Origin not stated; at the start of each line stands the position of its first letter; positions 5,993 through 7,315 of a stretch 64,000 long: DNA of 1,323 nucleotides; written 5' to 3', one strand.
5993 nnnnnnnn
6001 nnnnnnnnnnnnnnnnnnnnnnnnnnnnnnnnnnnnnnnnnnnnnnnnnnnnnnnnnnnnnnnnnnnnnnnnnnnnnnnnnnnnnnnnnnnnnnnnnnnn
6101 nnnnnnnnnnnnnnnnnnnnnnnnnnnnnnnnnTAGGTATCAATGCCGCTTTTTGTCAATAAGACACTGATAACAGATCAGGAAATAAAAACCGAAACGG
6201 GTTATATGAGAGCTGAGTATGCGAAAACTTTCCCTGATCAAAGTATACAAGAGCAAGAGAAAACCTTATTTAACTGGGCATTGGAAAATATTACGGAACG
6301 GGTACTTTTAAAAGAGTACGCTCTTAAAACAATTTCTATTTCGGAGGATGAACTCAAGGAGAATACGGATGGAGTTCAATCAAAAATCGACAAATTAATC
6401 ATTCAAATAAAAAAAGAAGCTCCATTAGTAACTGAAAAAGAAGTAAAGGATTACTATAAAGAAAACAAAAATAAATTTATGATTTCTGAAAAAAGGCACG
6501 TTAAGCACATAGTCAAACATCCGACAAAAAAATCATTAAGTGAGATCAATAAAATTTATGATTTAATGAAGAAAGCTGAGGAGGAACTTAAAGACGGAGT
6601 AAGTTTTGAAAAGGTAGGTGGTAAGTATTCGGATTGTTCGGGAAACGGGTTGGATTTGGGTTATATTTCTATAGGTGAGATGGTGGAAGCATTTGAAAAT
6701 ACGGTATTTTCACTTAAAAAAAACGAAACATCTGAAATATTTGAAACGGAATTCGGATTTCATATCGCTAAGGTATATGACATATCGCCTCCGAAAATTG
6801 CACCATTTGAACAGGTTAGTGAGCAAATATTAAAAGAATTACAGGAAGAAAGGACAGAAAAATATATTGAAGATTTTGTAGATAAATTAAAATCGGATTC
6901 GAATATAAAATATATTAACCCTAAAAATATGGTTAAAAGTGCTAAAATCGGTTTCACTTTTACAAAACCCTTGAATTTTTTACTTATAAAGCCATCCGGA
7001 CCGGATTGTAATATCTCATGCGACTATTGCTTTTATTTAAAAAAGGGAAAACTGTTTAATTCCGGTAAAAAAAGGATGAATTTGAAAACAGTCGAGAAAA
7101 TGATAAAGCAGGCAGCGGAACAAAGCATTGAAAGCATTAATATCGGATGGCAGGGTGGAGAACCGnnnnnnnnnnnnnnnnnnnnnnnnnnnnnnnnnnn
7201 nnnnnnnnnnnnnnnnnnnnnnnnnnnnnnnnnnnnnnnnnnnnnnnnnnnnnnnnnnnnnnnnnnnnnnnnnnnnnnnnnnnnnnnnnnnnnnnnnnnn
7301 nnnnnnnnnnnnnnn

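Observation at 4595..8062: Parvulin PPIase fused to an anaerobic sulfatase maturase, coupled to a Tat arylsulfatase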

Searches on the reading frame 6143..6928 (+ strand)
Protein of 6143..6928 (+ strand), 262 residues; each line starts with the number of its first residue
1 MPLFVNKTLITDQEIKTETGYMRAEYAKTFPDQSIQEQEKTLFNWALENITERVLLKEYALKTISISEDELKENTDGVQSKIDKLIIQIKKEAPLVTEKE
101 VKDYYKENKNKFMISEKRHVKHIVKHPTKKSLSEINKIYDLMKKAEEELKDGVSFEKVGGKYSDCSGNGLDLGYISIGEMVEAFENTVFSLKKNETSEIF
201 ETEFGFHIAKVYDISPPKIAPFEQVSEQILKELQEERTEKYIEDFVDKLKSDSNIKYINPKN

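Call 48: search_protein_representatives(protein=window:6143-6928:+)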
Query: 262 residues. Proteins with E-value up to 0.001 (for the whole library): 23688; up to 1e-10: 5530; up to 1e-30: 80. The best 150 are listed.
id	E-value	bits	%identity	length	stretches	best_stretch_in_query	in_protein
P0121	7.7e-52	192.8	43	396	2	58-259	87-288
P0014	2.2e-50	188.0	41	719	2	80-259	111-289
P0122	3.0e-49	184.3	43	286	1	1-261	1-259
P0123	7.3e-48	179.8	38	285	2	58-256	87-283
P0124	2.5e-45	171.5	38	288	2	57-253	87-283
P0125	8.8e-45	169.7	43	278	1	1-256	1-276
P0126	1.9e-44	168.7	36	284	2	47-255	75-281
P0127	3.0e-42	161.4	39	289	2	68-255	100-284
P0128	4.3e-42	160.9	38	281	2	79-260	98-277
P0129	3.7e-41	157.8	37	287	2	68-253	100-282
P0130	9.0e-41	156.6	37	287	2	67-255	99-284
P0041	1.1e-40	156.3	37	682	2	79-257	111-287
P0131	1.2e-40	156.2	36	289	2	68-258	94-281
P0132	1.2e-40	156.1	37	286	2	68-256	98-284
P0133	1.4e-40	156.0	36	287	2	47-253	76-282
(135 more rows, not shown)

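Call 50: find_encoding_contigs(protein=P0123, flank=6000, max_places=4)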
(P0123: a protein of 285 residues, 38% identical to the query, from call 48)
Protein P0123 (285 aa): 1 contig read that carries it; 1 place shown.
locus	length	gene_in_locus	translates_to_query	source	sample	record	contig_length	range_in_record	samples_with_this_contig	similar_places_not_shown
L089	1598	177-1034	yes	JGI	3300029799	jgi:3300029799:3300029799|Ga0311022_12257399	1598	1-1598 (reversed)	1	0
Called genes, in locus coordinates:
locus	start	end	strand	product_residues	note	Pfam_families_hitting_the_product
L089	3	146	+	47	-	?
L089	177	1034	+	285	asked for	PF13623:SurA_N_2, PF13624:SurA_N_3 (weak), PF13145:Rotamase_2, PF13616:Rotamase_3, PF00639:Rotamase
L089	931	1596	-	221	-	?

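Call 51: find_homologous_proteins(query=window:6143-6928:+, max_evalue=1e-15)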
Query window:6143-6928:+ (262 aa): 225 proteins with E <= 1e-15 among 1063 candidates; the best 120 are listed.
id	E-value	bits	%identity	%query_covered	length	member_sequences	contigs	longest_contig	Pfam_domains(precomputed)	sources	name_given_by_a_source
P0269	5.1e-53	198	40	97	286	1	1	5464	PF13145.13,PF00639.28,PF13616.13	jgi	-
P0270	9.4e-51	191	38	98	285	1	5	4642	PF13145.13,PF00639.28,PF13624.12,PF13616.13,PF13623.12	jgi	jgi:parvulin-like peptidyl-prolyl isomerase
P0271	2.4e-50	190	38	98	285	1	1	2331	PF13145.13,PF00639.28,PF13624.12,PF13616.13,PF13623.12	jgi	jgi:parvulin-like peptidyl-prolyl isomerase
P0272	3.2e-50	189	39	97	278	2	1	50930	PF13145.13,PF00639.28,PF13624.12,PF13616.13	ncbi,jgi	ncbi:MAG: peptidylprolyl isomerase [Planctomycetota bacterium]|jgi:parvulin-like peptidyl-prolyl iso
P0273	7.1e-50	188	37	98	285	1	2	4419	PF13145.13,PF00639.28,PF13624.12,PF13616.13,PF13623.12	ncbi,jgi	ncbi:MAG: peptidylprolyl isomerase [Phycisphaerales bacterium]|jgi:parvulin-like peptidyl-prolyl iso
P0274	5.2e-49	185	37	98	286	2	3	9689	PF13145.13,PF00639.28,PF13616.13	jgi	-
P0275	5.9e-49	185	36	99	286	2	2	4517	PF13145.13,PF00639.28,PF13616.13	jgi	jgi:parvulin-like peptidyl-prolyl isomerase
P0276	1.6e-48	184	40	97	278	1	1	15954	PF13145.13,PF00639.28,PF13624.12,PF13616.13,PF13623.12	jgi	jgi:parvulin-like peptidyl-prolyl isomerase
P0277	2.7e-48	183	41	97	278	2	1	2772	PF13145.13,PF00639.28,PF13624.12,PF13616.13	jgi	jgi:parvulin-like peptidyl-prolyl isomerase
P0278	5.4e-48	182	39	97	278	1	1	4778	PF13145.13,PF00639.28,PF13624.12,PF13616.13,PF13623.12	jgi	jgi:parvulin-like peptidyl-prolyl isomerase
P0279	1.2e-47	181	38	98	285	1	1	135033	PF13145.13,PF00639.28,PF13624.12,PF13616.13,PF13623.12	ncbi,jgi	ncbi:MAG: peptidylprolyl isomerase [Planctomycetota bacterium]|jgi:parvulin-like peptidyl-prolyl iso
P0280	1.7e-47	180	37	97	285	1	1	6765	PF13145.13,PF00639.28,PF13616.13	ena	-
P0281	2.1e-47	180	39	97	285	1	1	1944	PF13145.13,PF00639.28,PF13624.12,PF13616.13,PF13623.12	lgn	-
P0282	2.2e-47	180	37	98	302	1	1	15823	PF13145.13,PF00639.28,PF13616.13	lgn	-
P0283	2.3e-47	180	38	98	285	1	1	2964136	PF13145.13,PF00639.28,PF13616.13,PF13623.12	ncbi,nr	ncbi:MAG: peptidylprolyl isomerase [Planctomycetota bacterium]|nr:MAG: peptidylprolyl isomerase [Pla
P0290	6.6e-47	178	39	98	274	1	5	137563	PF13145.13,PF00639.28,PF13624.12,PF13616.13,PF13623.12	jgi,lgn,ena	-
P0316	7.5e-46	175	34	98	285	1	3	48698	PF13145.13,PF00639.28,PF13624.12,PF13616.13,PF13623.12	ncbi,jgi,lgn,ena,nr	ncbi:MAG TPA: peptidylprolyl isomerase [Sedimentisphaerales bacterium]|nr:peptidylprolyl isomerase [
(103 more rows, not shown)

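Call 52: find_encoding_contigs(protein=P0283, flank=6000, max_places=2)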
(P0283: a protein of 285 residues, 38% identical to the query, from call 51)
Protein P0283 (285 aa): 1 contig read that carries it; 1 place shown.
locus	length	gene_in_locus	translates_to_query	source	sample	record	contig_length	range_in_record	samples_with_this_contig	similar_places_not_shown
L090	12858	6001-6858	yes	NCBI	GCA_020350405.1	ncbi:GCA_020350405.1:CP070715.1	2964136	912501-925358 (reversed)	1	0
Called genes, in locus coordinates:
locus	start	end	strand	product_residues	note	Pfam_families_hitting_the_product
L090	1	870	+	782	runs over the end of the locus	PF07494:Reg_prop (faint), PF21959:DUF6923 (faint)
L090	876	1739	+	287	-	PF05681:Fumerase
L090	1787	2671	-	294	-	PF00398:RrnaAD, PF01728:FtsJ (weak), PF13847:Methyltransf_31 (weak), PF08241:Methyltransf_11, PF08242:Methyltransf_12 (weak), PF13649:Methyltransf_25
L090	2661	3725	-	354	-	PF04166:PdxA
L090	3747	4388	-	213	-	PF00677:Lum_binding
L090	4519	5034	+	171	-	-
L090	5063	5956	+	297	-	PF00303:Thymidylat_synt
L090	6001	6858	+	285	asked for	PF13623:SurA_N_2 (faint), PF13145:Rotamase_2, PF13616:Rotamase_3, PF00639:Rotamase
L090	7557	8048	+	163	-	PF22811:Zn_ribbon_NrdR, PF03477:ATP-cone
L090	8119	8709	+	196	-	PF03477:ATP-cone (weak)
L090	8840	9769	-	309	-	PF01715:IPPT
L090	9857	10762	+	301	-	PF00348:polyprenyl_synt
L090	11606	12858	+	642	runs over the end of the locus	PF13292:DXP_synthase_N, PF02779:Transket_pyr, PF02780:Transketolase_C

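Call 53: find_encoding_contigs(protein=P0290, flank=6000, max_places=2)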
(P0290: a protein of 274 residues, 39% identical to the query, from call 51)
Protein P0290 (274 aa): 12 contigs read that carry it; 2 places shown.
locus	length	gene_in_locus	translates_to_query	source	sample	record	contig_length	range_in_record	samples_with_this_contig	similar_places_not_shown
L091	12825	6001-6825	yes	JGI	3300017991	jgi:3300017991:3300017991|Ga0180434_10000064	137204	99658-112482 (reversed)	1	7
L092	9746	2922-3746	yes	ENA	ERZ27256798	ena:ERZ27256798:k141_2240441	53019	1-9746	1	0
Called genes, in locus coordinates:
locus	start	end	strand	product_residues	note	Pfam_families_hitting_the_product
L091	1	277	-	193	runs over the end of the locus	PF00578:AhpC-TSA, PF08534:Redoxin, PF13905:Thioredoxin_8 (faint)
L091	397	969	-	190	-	PF03477:ATP-cone (faint)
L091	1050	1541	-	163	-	PF22811:Zn_ribbon_NrdR, PF03477:ATP-cone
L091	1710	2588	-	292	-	PF00398:RrnaAD, PF13649:Methyltransf_25 (weak)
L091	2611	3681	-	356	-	PF04166:PdxA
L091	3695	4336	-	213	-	PF00677:Lum_binding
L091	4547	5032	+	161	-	-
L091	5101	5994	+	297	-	PF00303:Thymidylat_synt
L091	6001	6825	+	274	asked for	PF13623:SurA_N_2 (weak), PF13624:SurA_N_3 (weak), PF13145:Rotamase_2, PF13616:Rotamase_3, PF00639:Rotamase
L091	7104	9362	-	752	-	PF02837:Glyco_hydro_2_N, PF22666:Glyco_hydro_2_N2, PF00703:Glyco_hydro_2, PF02836:Glyco_hydro_2_C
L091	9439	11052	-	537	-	PF10142:PhoPQ_related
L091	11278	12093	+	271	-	PF05552:MS_channel_1st_1, PF21088:MS_channel_1st (weak), PF00924:MS_channel_2nd, PF21082:MS_channel_3rd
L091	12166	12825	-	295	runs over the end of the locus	PF02616:SMC_ScpA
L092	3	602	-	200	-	?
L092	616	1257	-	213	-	PF00677:Lum_binding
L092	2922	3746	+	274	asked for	PF13623:SurA_N_2 (weak), PF13624:SurA_N_3 (weak), PF13145:Rotamase_2, PF13616:Rotamase_3, PF00639:Rotamase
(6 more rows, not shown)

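Call 54: find_encoding_contigs(protein=P0316, flank=6000, max_places=2)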
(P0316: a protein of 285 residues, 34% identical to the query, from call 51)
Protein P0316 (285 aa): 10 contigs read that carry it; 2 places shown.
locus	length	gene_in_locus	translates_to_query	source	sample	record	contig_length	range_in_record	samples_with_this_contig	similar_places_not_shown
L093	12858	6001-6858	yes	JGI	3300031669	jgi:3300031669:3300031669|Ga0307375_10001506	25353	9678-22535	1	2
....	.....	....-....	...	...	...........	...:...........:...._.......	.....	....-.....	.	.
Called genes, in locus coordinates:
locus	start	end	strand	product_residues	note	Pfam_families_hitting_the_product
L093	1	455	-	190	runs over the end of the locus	PF07963:N_methyl, PF07596:SBP_bac_10 (faint)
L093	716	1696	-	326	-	PF05448:AXE1 (faint), PF02129:Peptidase_S15 (weak), PF20434:BD-FAE, PF00326:Peptidase_S9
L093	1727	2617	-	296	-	PF00398:RrnaAD, PF13649:Methyltransf_25 (weak)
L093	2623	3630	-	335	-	PF04166:PdxA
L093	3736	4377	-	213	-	PF00677:Lum_binding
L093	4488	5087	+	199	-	-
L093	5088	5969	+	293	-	PF00303:Thymidylat_synt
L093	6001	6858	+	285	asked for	PF13623:SurA_N_2 (weak), PF13624:SurA_N_3 (weak), PF13145:Rotamase_2, PF13616:Rotamase_3, PF00639:Rotamase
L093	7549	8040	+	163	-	PF22811:Zn_ribbon_NrdR, PF03477:ATP-cone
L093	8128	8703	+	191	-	-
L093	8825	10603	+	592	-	PF00850:Hist_deacetyl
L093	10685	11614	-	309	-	PF01745:IPT (weak), PF01715:IPPT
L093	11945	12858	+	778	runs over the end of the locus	PF03781:FGE-sulfatase, PF13088:BNR_2, PF07661:MORN_2 (faint)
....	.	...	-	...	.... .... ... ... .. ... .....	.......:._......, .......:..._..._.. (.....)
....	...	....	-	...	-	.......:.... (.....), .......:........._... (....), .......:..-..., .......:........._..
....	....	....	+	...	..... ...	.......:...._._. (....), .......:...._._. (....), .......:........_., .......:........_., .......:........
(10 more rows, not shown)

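Call 68: search_protein_families(library=ncbifam, proteins=[window:6143-6928:+], max_evalue=10)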
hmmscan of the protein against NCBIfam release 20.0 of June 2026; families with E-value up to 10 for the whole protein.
window:6143-6928:+ (262 aa): 9 families
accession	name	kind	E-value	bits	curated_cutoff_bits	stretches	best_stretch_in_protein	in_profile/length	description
NF000809.0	PRK00059.1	equivalog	5.7e-21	75.3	303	2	83-258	162-331/336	peptidylprolyl isomerase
NF002846.0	PRK03095.1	equivalog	1.3e-17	64.2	361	1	49-248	56-256/287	peptidylprolyl isomerase PrsA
TIGR02933.1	nifM_nitrog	equivalog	2.9e-16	60.1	168.2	1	79-242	85-248/256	nitrogen fixation protein NifM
NF008054.0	PRK10788.1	equivalog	6e-12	45.1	493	2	142-238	284-382/626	peptidylprolyl isomerase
NF002827.0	PRK03002.1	equivalog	6.5e-11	41.8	343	1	94-242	122-251/285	peptidylprolyl isomerase PrsA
NF011969.0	PRK15441.1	equivalog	3.7e-10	40.1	127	1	141-211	17-89/93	peptidylprolyl isomerase PpiC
NF002824.0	PRK02998.1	subfamily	6.9e-10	38.8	360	1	73-257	99-268/283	peptidylprolyl isomerase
TIGR04142.1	PCisTranLspir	hypoth_equivalog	2.4e-06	26.7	250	1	85-256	119-294/316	putative peptidyl-prolyl cis-trans isomerase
NF008038.0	PRK10770.1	equivalog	2.2e-05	23.5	394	1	119-214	175-273/431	peptidylprolyl isomerase SurA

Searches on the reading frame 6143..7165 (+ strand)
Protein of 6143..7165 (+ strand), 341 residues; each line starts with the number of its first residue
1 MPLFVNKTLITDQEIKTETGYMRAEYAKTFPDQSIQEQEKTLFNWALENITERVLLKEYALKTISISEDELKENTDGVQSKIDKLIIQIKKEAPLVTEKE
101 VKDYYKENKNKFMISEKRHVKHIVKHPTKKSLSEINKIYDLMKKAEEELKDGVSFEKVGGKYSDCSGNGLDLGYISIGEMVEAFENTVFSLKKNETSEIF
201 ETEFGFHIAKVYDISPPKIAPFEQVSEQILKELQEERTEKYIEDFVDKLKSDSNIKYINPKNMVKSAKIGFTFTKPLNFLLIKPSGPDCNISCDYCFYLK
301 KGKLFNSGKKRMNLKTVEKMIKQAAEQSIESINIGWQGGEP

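Call 19: find_related_loci(query=A2, collection=genome_contigs, flank=10000)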
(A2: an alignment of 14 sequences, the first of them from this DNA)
Query A2 (341 aa) in genome_contigs; peptide patterns used: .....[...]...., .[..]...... (x = any residue, [..] = any of these).
600 stretches matched a pattern (row limit reached: there are more); 579 encode a relative of the query (tblastn E <= 1e-3); the best 80 are kept; 80 distinct loci.
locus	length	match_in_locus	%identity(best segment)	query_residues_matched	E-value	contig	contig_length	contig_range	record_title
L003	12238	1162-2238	46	1-341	3e-103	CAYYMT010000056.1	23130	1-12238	MAG TPA_asm: uncultured bacterium isolate SRP332253_co1_229 genome assembly, contig: NODE_3453_length_23130_cov_6.195146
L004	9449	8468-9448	49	1-313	1e-99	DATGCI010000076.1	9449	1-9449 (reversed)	MAG TPA_asm: bacterium isolate SMAG_U9644 k141_230718, whole genome shotgun sequence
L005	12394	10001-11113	42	1-341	2e-91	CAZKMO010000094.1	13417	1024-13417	MAG TPA_asm: uncultured bacterium isolate binchicken_co89_50 genome assembly, contig: NODE_8835_length_13417_cov_5.08411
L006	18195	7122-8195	39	1-341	6e-76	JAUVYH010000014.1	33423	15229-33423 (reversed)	MAG: Candidatus Neomarinimicrobiota bacterium isolate CSMAG_1237 CSMAG_1237_k141_2054047_length_33423_cov_9.0000, whole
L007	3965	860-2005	38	1-341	5e-76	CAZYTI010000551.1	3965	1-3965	MAG TPA_asm: uncultured bacterium isolate binchicken_co97_67 genome assembly, contig: NODE_76637_length_3965_cov_3.26138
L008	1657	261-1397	33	1-341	8e-72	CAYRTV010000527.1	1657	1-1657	MAG TPA_asm: uncultured Eubacteriales bacterium isolate binchicken_co8_188 genome assembly, contig: NODE_153150_length_1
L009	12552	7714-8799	36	1-341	4e-63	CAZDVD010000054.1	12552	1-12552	MAG TPA_asm: uncultured Lentisphaeria bacterium isolate SRP191223_co1_112 genome assembly, contig: NODE_5559_length_1255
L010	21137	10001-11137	34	1-341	1e-59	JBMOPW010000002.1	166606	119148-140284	MAG: Candidatus Zhuqueibacterota bacterium isolate Betzabe_MAG138 MAG138_2, whole genome shotgun sequence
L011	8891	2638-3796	32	1-341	2e-50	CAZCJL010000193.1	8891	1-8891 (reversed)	MAG TPA_asm: uncultured Cytophagia bacterium isolate SRP141376_co4_213 genome assembly, contig: NODE_12825_length_8891_c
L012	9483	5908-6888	31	22-341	6e-48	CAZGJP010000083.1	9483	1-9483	MAG TPA_asm: uncultured Lentisphaera sp. isolate binchicken_co26_109 genome assembly, contig: NODE_8636_length_9483_cov_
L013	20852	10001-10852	35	44-341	9e-45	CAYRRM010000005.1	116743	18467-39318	MAG TPA_asm: uncultured Lentisphaera sp. isolate binchicken_co14_242 genome assembly, contig: NODE_191_length_116743_cov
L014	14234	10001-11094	29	1-341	8e-58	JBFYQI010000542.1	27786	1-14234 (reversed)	MAG: Ignavibacteria bacterium isolate PPR_0181 k121_1497909, whole genome shotgun sequence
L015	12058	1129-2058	30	1-280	4e-34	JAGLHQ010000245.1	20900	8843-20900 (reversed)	MAG: Planctomycetota bacterium isolate RS_10_9 ROV157_10.bin.9.fa_245, whole genome shotgun sequence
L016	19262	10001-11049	32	1-341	1e-51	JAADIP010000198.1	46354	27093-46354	MAG: Calditrichota bacterium isolate M_MetaBat.59 contig-127_2170, whole genome shotgun sequence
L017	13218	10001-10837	29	1-341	2e-31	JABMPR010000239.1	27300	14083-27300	MAG: bacterium isolate bin.398 k141_4572158, whole genome shotgun sequence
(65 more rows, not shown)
